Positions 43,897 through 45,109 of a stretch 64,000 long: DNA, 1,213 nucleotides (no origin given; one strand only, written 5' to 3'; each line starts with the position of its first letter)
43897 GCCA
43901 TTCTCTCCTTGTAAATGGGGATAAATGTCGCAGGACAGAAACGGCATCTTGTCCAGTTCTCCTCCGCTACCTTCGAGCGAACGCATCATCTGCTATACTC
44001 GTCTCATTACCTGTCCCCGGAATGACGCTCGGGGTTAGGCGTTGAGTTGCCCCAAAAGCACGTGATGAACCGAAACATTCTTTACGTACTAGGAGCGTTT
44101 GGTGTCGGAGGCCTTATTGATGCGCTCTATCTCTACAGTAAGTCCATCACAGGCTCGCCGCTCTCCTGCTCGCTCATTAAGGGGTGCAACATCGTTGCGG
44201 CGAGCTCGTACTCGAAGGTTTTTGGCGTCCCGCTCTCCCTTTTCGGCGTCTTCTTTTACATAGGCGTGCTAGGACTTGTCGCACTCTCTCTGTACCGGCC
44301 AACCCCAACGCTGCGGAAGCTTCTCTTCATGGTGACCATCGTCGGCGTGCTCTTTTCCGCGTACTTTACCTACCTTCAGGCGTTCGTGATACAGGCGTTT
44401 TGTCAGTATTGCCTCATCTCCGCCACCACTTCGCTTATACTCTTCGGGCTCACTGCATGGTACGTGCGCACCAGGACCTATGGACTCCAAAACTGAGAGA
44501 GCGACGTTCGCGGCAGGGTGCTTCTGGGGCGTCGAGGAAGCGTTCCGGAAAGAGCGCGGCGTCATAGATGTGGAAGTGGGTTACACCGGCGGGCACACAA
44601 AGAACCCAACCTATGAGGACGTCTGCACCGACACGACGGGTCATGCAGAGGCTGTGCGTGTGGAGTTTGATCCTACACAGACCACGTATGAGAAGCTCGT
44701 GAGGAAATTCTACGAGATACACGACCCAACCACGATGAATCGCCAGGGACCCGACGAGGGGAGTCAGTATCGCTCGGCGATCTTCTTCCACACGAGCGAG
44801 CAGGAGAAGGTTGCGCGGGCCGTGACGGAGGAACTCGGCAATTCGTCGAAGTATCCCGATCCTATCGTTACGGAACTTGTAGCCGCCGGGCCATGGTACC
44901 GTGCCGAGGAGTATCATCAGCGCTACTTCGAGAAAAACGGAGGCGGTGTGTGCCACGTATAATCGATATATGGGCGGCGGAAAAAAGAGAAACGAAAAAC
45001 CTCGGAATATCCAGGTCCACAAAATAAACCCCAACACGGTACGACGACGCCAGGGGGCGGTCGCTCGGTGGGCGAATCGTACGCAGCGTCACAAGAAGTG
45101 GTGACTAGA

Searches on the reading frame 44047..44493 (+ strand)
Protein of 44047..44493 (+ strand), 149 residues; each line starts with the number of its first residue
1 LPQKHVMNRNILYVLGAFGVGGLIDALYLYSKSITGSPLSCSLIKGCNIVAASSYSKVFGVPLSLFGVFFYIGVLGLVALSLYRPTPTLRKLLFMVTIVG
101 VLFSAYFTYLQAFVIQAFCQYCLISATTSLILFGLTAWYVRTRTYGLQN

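Call 81: search_protein_families(library=pfam, proteins=[window:44047-44493:+], max_evalue=0.001)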
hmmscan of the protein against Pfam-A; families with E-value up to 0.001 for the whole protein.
window:44047-44493:+ (149 aa): 1 family
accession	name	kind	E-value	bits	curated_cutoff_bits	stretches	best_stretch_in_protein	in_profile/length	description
PF07884.19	VKOR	-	5.6e-26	91.7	27.5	1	14-136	2-133/134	Vitamin K epoxide reductase family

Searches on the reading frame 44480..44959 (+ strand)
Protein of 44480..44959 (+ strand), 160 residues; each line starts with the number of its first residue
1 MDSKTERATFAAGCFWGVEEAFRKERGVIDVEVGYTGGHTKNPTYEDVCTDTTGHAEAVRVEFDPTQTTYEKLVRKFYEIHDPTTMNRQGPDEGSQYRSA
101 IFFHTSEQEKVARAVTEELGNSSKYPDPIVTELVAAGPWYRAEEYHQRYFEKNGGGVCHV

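Call 81: search_protein_families(library=pfam, proteins=[window:44480-44959:+], max_evalue=0.001)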
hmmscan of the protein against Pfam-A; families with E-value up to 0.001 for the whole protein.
window:44480-44959:+ (160 aa): 1 family
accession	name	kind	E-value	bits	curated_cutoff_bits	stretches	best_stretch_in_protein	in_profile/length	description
PF01625.27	PMSR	-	2.4e-65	219.9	23.7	1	8-159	2-153/153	Peptide methionine sulfoxide reductase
